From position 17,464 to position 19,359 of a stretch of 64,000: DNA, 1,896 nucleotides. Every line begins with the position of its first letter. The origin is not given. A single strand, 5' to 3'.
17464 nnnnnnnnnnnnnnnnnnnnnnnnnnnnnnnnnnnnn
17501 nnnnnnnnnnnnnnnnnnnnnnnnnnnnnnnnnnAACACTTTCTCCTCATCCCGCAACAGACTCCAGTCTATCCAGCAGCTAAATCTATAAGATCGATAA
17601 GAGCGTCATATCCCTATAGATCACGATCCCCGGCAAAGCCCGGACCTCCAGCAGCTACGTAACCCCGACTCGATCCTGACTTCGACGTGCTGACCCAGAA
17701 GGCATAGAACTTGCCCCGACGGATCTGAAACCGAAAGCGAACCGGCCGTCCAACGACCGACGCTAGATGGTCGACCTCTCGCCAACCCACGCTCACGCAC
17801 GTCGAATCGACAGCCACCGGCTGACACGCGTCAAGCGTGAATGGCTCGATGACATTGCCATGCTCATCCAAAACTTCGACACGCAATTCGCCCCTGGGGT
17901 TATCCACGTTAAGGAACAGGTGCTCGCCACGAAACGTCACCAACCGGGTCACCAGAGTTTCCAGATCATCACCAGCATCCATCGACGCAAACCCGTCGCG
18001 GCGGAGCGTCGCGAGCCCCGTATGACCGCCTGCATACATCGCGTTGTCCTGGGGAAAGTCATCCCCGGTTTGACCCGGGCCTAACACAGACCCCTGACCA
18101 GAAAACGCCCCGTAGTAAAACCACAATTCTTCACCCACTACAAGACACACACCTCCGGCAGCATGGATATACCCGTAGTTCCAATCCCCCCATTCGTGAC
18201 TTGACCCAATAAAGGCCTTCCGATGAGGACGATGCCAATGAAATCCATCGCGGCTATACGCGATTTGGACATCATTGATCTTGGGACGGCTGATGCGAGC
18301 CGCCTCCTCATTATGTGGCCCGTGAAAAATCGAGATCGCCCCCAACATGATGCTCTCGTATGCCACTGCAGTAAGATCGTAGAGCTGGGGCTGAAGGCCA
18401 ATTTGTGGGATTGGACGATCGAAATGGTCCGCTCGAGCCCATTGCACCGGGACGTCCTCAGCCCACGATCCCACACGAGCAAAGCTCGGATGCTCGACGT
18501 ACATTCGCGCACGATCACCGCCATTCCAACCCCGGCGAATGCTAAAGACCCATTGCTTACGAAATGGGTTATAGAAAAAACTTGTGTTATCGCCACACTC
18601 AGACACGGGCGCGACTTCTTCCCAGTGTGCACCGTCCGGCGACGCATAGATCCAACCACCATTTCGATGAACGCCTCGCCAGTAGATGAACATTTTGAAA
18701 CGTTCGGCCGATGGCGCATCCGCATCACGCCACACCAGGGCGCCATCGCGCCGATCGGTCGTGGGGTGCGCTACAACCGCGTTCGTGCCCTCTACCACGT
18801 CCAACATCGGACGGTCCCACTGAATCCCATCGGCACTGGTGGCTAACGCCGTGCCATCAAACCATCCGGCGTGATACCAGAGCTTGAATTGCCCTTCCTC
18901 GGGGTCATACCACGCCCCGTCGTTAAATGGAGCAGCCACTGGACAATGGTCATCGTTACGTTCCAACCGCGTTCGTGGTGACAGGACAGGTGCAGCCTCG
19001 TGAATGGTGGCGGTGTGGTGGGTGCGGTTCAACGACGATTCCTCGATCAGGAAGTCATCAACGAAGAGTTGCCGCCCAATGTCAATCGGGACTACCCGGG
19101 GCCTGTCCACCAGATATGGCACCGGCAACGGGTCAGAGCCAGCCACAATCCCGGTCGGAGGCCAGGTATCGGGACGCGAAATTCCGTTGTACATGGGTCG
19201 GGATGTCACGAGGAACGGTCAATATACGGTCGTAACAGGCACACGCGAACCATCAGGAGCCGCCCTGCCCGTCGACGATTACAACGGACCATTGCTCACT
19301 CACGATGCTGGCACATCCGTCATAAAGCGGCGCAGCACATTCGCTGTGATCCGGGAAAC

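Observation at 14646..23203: Five-gene minus-strand glycoside-processing array combining GH32 with a PLP decarboxylase, an unassigned beta-propeller, a dimethylformamidase-large-subunit-like protein and a DUF2961/GH172-like protein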

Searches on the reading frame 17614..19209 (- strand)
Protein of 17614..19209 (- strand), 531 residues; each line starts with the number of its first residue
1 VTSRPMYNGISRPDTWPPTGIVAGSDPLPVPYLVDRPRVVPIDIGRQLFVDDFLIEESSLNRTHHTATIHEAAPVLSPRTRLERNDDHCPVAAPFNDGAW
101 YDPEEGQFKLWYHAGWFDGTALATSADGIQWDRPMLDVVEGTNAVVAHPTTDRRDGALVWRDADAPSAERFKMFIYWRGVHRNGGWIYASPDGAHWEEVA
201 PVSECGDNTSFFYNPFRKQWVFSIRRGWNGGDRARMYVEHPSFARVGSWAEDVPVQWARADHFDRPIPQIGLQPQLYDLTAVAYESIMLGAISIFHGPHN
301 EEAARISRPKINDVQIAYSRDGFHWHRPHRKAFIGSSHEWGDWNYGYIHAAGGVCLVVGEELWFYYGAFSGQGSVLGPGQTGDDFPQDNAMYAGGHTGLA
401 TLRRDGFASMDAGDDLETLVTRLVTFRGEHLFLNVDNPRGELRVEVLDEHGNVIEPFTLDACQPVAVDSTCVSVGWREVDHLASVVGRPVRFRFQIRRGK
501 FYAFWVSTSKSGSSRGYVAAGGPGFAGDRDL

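Call 3: search_protein_families(library=pfam, proteins=[window:17614-19209:-], max_evalue=0.01)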
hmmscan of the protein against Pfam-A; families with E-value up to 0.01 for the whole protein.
window:17614-19209:- (531 aa): 0 families

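Call 4: search_protein_families(library=ncbifam, proteins=[window:17614-19209:-], max_evalue=0.01)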
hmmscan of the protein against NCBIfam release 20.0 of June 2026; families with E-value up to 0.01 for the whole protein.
window:17614-19209:- (531 aa): 0 families

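Call 10: search_solved_structures(query=window:17614-19209:-, max_evalue=10)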
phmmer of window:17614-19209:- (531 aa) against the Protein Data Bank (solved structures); distinct sequences matched with E-value up to 10: 1.
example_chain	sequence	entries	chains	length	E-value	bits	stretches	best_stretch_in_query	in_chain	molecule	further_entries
2hwk_A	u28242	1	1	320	1.8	10.3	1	430-494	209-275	helicase nsP2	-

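Call 14: find_homologous_proteins(query=window:17614-19209:-)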
Query window:17614-19209:- (531 aa): 5766 proteins with E <= 0.001 among 8000 candidates; the best 120 are listed.
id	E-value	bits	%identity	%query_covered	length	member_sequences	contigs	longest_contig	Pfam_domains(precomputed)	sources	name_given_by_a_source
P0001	0.0e+0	1247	99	99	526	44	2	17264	-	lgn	-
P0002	1.2e-251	855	68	100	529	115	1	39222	-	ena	-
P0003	1.5e-248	844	68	100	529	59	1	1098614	-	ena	-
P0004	1.8e-247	841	68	99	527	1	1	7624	-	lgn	-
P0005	8.8e-239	812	64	99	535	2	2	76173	-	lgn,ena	-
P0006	9.0e-235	799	64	100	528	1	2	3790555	-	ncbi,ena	-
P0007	2.8e-234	797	65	99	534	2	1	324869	-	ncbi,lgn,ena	-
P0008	1.1e-232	792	64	99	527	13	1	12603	-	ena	-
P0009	8.2e-232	789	63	99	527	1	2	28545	-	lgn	-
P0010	8.2e-231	786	64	99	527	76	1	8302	-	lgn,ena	-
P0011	2.6e-229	781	63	96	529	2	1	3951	-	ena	-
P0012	2.6e-228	778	64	99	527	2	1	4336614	-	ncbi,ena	-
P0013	3.1e-228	777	64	99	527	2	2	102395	-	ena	-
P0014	1.0e-227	776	63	99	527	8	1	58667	-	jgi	-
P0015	1.7e-227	775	62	99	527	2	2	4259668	-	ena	-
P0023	7.3e-217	740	62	99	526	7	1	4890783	-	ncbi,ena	-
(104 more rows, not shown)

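Call 15: find_encoding_contigs(protein=P0006, flank=10000, max_places=2)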
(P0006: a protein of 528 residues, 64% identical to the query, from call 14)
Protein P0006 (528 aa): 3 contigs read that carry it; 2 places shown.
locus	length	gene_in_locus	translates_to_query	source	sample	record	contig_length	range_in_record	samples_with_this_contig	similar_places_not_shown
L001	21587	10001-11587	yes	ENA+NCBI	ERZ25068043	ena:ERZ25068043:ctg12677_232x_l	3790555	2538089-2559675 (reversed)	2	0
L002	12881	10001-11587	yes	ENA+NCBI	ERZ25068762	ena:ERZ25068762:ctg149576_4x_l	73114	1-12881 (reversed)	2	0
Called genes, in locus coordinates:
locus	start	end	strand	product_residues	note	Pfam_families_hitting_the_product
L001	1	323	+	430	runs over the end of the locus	PF00108:Thiolase_N (weak), PF08545:ACP_syn_III, PF08541:ACP_syn_III_C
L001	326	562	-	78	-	-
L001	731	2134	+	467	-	PF01547:SBP_bac_1, PF13416:SBP_bac_8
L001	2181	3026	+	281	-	PF05721:PhyH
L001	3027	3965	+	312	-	PF00528:BPD_transp_1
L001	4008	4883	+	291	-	PF00528:BPD_transp_1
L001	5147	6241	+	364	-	PF13407:Peripla_BP_4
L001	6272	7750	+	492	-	PF00005:ABC_tran, PF13304:AAA_21 (faint), PF00005:ABC_tran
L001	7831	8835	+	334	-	PF02653:BPD_transp_2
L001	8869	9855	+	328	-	PF02653:BPD_transp_2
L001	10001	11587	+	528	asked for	-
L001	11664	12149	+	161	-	-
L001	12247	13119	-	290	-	PF07510:GmrSD_C (weak)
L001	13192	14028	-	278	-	PF03235:GmrSD_N (weak)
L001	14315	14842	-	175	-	-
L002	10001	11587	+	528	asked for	-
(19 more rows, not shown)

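Call 16: find_encoding_contigs(protein=P0003, flank=10000, max_places=2)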
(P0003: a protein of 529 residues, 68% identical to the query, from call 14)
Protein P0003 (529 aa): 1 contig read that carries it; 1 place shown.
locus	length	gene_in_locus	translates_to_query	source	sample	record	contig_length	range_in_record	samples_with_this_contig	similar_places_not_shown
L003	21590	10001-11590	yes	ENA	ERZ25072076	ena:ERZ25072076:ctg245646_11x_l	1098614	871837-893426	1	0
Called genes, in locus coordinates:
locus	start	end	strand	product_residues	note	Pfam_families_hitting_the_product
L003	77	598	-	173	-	PF14103:DUF4276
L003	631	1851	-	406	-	PF02463:SMC_N (faint), PF13175:AAA_15, PF13304:AAA_21, PF13175:AAA_15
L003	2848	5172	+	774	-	PF00930:DPPIV_N (faint), PF07676:PD40 (faint), PF24797:Beta-prop_WDR35_TULP_N (faint), PF25174:Beta-prop_THOC3 (faint), PF26549:Tricorn_N, PF26550:Tricorn_2nd (weak), PF13855:LRR_8, PF12799:LRR_4 (weak), +1 more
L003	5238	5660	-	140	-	PF01850:PIN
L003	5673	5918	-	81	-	PF22513:FitA-like_RHH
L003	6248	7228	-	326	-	PF01551:Peptidase_M23, PF01464:SLT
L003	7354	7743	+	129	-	-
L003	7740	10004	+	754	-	PF13385:Laminin_G_3, PF20254:DMFA2_C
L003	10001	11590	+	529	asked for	-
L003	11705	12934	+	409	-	PF00282:Pyridoxal_deC, PF00155:Aminotran_1_2, PF01041:DegT_DnrJ_EryC1, PF00266:Aminotran_5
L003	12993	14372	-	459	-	PF12450:vWF_A, PF00092:VWA, PF13768:VWA_3, PF13519:VWA_2, PF12034:YfbK_C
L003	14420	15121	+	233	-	-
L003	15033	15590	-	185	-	PF04542:Sigma70_r2, PF07638:Sigma70_ECF (weak), PF08281:Sigma70_r4_2, PF04545:Sigma70_r4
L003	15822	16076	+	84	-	PF02604:PhdYeFM_antitox (weak)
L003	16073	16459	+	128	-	PF01850:PIN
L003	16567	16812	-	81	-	-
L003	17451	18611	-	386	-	PF08240:ADH_N, PF16912:Glu_dehyd_C, PF00107:ADH_zinc_N, PF13602:ADH_zinc_N_2 (faint)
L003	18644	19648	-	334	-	PF00107:ADH_zinc_N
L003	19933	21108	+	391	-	PF13433:Peripla_BP_5, PF13458:Peripla_BP_6, PF01094:ANF_receptor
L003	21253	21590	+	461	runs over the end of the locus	PF02653:BPD_transp_2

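Call 17: find_encoding_contigs(protein=P0023, flank=10000, max_places=2)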
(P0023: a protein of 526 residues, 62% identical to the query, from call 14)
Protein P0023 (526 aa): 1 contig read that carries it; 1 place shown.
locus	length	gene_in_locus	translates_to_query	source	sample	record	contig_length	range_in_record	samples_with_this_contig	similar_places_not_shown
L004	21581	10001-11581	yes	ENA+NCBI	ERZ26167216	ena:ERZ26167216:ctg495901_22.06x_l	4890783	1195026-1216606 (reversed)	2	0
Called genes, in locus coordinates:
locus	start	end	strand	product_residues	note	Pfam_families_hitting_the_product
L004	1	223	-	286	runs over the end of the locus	PF05721:PhyH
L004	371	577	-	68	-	-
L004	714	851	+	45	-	-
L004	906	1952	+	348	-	PF00872:Transposase_mut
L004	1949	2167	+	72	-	PF00872:Transposase_mut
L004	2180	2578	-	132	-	PF00293:NUDIX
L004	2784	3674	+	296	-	PF03446:NAD_binding_2, PF03807:F420_oxidored (faint), PF14833:NAD_binding_11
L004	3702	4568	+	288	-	PF01261:AP_endonuc_2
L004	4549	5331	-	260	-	PF05721:PhyH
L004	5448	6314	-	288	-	PF05721:PhyH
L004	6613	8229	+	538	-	PF00251:Glyco_hydro_32N, PF08244:Glyco_hydro_32C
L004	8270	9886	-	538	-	PF00251:Glyco_hydro_32N, PF08244:Glyco_hydro_32C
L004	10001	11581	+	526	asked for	-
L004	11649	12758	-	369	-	PF13859:BNR_3, PF13088:BNR_2, PF02012:BNR (faint)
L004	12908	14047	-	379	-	PF02746:MR_MLE_N, PF13378:MR_MLE_C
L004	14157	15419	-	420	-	PF00872:Transposase_mut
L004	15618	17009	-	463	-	PF01232:Mannitol_dh, PF08125:Mannitol_dh_C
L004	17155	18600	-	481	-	PF02614:UxaC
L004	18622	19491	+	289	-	PF05721:PhyH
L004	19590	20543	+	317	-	-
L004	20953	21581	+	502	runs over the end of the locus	PF07944:Beta-AFase-like_GH127_cat, PF20736:Glyco_hydro127M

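Call 19: find_related_loci(query=A1, collection=genome_contigs, flank=10000)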
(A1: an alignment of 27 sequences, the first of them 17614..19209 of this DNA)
Query A1 (531 aa) in genome_contigs; peptide patterns used: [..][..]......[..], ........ (x = any residue, [..] = any of these).
599 stretches matched a pattern (row limit reached: there are more); 550 encode a relative of the query (tblastn E <= 1e-3); the best 80 are kept; 80 distinct loci.
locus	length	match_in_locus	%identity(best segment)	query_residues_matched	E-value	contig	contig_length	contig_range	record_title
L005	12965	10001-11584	68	1-530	0e+0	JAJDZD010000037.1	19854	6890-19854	MAG: Chloroflexota bacterium isolate jk18x40bins.16 k141_367954, whole genome shotgun sequence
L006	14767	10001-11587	68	1-531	0e+0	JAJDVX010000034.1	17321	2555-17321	MAG: Chloroflexota bacterium isolate jk18x22bins.70 k141_594644, whole genome shotgun sequence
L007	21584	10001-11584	67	1-530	0e+0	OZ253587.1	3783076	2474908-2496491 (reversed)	MAG: Chloroflexota bacterium isolate c48e1457-3bc6-4d91-b545-4e17b7aa62c7 genome assembly, chromosome: 1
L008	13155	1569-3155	67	1-531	0e+0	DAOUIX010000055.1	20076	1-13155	MAG TPA_asm: Chloroflexota bacterium isolate S29_215 k147_127592, whole genome shotgun sequence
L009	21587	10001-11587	68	1-531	0e+0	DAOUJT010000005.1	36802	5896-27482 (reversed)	MAG TPA_asm: Chloroflexota bacterium isolate S34_278 k113_1397153, whole genome shotgun sequence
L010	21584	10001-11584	64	1-531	0e+0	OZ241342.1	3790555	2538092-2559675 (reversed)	MAG: Caldilineaceae bacterium isolate 82737227-f54f-497f-ad2a-dea121f07bbf genome assembly, chromosome: 1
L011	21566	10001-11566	64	7-531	0e+0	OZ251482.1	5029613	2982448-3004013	MAG: Caldilineaceae bacterium isolate 0ab0f44f-4e38-4da9-a8b5-d33eb75a9d7d genome assembly, chromosome: 1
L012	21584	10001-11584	63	1-531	0e+0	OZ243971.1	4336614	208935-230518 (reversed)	MAG: Caldilineaceae bacterium isolate 3f5651a3-4c64-4ddd-a15f-43440b2599a7 genome assembly, chromosome: 1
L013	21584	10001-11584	63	1-531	0e+0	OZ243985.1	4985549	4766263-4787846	MAG: Caldilineaceae bacterium isolate 1a963e88-e386-4f35-86cd-9ea7058ee1bf genome assembly, chromosome: 1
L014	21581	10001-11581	63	1-530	0e+0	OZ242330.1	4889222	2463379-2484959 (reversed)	MAG: Caldilineaceae bacterium isolate d9009aa5-1954-4f54-bde5-0ade857ce04c genome assembly, chromosome: 1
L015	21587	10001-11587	68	1-531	0e+0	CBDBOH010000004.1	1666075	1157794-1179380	MAG: Chloroflexota bacterium isolate 6ed94c95-c701-4cc9-8e12-bdeb5c957f40 genome assembly, contig: contig_4, whole genom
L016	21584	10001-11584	67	2-531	0e+0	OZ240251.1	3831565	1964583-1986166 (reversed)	MAG: Chloroflexota bacterium isolate d34784d7-597f-4c6c-9d13-8b2b1f638dff genome assembly, chromosome: 1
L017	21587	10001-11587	67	1-531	0e+0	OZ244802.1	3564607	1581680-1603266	MAG: Chloroflexota bacterium isolate 0351a3fc-03c6-4ac3-ab3a-8938ce3ed692 genome assembly, chromosome: 1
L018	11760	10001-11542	54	27-530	0e+0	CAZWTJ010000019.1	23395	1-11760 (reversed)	MAG TPA_asm: uncultured Dehalococcoidia bacterium isolate binchicken_co46_942 genome assembly, contig: NODE_3961_length_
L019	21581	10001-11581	51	7-531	7e-177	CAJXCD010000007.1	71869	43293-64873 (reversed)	MAG TPA_asm: uncultured Chloroflexi bacterium isolate ERR599156_bin.195_MetaBAT_v2.12.1_MAG genome assembly, contig: NOD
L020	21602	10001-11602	53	6-531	2e-174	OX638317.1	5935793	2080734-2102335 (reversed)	MAG: uncultured Latescibacteria bacterium isolate cbbe8a84-e08a-4d06-a76e-2eb930d8ff24 genome assembly, chromosome: 1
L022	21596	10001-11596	53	6-531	6e-172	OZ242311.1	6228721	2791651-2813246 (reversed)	MAG: Candidatus Latescibacterota bacterium isolate bccf755e-c1ee-4055-8c2e-878efcd7d1d4 genome assembly, chromosome: 1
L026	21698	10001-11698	49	1-531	1e-170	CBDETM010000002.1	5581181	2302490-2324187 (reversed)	MAG: Caldilineaceae bacterium isolate 6b64165d-51f0-42fe-9188-3af62e021e19 genome assembly, contig: contig_2, whole geno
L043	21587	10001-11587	47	6-531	1e-156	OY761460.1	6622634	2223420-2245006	MAG: Prolixibacteraceae bacterium isolate b0120b26-81c1-4e5c-b488-535878dd73d8 genome assembly, chromosome: 1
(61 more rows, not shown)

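Call 23: search_solved_structures(query=L003:7354-7743:+, max_evalue=10, show_alignments=1)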
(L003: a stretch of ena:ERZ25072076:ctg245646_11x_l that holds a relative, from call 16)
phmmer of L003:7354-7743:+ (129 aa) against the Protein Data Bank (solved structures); distinct sequences matched with E-value up to 10: 2.
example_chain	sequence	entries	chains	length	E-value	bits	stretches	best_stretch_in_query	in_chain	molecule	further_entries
9loc_A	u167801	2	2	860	0.011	18.8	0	53-95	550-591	Fc receptor-like protein 5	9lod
7yfz_A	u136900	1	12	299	1.1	12.4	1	61-91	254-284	Pam3 baseplate wedge gp22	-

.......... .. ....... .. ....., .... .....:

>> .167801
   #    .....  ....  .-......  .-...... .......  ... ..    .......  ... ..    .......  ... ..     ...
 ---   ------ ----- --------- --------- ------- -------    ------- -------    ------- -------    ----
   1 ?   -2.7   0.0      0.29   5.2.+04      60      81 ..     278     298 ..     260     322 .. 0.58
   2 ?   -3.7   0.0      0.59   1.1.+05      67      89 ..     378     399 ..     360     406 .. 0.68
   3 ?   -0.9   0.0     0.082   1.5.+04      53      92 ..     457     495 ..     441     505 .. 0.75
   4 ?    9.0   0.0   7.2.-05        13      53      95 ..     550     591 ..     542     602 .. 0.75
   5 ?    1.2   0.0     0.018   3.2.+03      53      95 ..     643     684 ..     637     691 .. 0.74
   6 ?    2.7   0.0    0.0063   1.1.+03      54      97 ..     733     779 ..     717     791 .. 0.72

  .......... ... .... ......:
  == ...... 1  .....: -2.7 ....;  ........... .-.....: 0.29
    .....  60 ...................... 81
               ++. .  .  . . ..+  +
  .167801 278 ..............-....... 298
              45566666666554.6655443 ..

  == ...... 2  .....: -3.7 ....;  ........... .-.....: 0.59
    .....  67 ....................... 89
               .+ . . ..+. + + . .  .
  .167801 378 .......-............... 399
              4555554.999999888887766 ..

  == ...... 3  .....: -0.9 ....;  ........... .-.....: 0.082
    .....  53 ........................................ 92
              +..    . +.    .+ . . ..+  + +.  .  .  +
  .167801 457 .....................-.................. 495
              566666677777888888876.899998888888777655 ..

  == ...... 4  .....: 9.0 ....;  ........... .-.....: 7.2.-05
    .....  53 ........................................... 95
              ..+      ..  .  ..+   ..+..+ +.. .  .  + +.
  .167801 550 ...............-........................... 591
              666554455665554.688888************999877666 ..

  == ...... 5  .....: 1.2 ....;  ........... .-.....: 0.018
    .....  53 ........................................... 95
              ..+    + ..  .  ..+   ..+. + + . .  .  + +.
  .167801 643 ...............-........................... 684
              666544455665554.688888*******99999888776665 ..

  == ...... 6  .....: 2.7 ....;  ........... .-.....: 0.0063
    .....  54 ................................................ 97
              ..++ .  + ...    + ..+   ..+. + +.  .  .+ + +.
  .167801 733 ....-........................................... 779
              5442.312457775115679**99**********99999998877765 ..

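Call 28: predict_structure(alignment_id=A1)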
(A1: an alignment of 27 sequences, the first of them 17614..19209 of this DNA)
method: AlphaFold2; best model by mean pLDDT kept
length: 531 residues; sequences in the alignment: 27
mean_pLDDT: 86.8   pTM: 0.88
mean pLDDT of the five models: 86.8, 84.7, 83.8, 77.4, 76.6
residues with pLDDT >= 90: 250; 70-90: 239; 50-70: 40; < 50: 2
segments of 3 or more residues with pLDDT < 50: none
pLDDT, mean of each block of 10 residues (from residue 1): 65 70 71 87 93 95 95 95 89 84 89 87 94 92 87 81 87 86 86 91 85 87 75 79 91 82 71 76 89 79 80 87 83 88 83 77 92 81 64 90 93 98 97 97 98 98 96 95 97 98 97 89 86 89
secondary structure, 60 per line:
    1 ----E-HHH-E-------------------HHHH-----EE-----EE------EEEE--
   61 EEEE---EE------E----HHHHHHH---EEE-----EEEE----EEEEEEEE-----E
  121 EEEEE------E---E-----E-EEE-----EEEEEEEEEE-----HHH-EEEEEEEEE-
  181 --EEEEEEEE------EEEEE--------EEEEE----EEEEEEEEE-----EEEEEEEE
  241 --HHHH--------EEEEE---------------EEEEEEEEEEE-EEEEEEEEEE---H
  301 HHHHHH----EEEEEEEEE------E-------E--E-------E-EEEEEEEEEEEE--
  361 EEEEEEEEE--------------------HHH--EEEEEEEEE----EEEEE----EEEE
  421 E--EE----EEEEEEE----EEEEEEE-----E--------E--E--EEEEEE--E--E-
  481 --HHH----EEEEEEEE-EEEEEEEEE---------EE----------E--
elements in order: H31-34 E55-58 E61-64 H81-87 E91-93 E99-102 E107-114 E120-125 E144-146 E152-161 E171-179 E183-190 E197-201 E210-214 E219-227 E233-240 H243-246 E255-259 E275-285 E287-296 H300-306 E311-319 E347-358 E361-369 E395-403 E408-412 E417-421 E430-436 E441-447 E468-473 E490-497 E499-507

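Call 31: fold_search(model_id=the predicted structure, library=pdb)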
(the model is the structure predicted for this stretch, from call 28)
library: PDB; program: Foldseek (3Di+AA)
matches with E <= 10: 1070; with E <= 0.001: 206
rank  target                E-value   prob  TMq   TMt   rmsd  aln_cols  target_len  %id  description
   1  8aa2_E                1.9e-10  1.00  0.35  0.38  17.9       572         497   10  Inactive levan utilisation machinery (utilisome) in the presence of levan fructo-oligosaccharides DP 15-25 (released 2023-06-07)
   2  7fir_C                3.3e-10  1.00  0.41  0.68   4.9       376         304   13  The crystal structure of beta-1,2-mannobiose phosphorylase in complex with 1,4-mannobiose (released 2022-01-05)
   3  6n1b_A                4.5e-10  1.00  0.41  0.54  13.9       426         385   12  Crystal structure of an N-acetylgalactosamine deacetylase from F. plautii in complex with blood group B trisaccharide (released 2019-06-12)
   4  9tdx_A                1.0e-09  1.00  0.36  0.35  18.4       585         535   12  Structure of D81A-Fructofuranosidase from Purpureocilum lilacinum in complex with sucrose (released 2026-02-11)
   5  3sc7_X                1.1e-09  1.00  0.38  0.40  17.8       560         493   10  First crystal structure of an endo-inulinase, from Aspergillus ficuum: structural analysis and comparison with other G (released 2012-06-27)
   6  9tdv_C                1.3e-09  1.00  0.36  0.35  19.1       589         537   12  Structure of D81A-Fructofuranosidase from Purpureocilum lilacinum in complex with raffinose (released 2026-02-11)
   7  6n1a                  1.4e-09  1.00  0.39  0.52  13.7       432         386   13  Crystal structure of an N-acetylgalactosamine deacetylase from F. plautii (released 2019-06-12)
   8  8beu_A                1.4e-09  1.00  0.37  0.37  17.9       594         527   11  Structure of D188A-fructofuranosidase from Rhodotorula dairenensis in complex with raffinose (released 2022-12-28)
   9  8beq_B                1.5e-09  1.00  0.36  0.36  18.0       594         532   13  Structure of fructofuranosidase from Rhodotorula dairenensis (released 2022-12-28)
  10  8beu_D                1.6e-09  1.00  0.37  0.37  17.5       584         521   12  Structure of D188A-fructofuranosidase from Rhodotorula dairenensis in complex with raffinose (released 2022-12-28)
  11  4fff_A                1.6e-09  1.00  0.35  0.39  18.5       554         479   12  Crystal Structure of Levan Fructotransferase from Arthrobacter ureafaciens (released 2012-07-18)
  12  9tdx_B                1.9e-09  1.00  0.36  0.36  18.8       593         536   12  Structure of D81A-Fructofuranosidase from Purpureocilum lilacinum in complex with sucrose (released 2026-02-11)
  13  9tdv_B                2.2e-09  1.00  0.36  0.36  18.1       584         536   12  Structure of D81A-Fructofuranosidase from Purpureocilum lilacinum in complex with raffinose (released 2026-02-11)
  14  8beq_A                2.4e-09  1.00  0.37  0.37  19.2       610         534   12  Structure of fructofuranosidase from Rhodotorula dairenensis (released 2022-12-28)
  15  9tdv_A                3.0e-09  1.00  0.36  0.36  18.4       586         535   12  Structure of D81A-Fructofuranosidase from Purpureocilum lilacinum in complex with raffinose (released 2026-02-11)
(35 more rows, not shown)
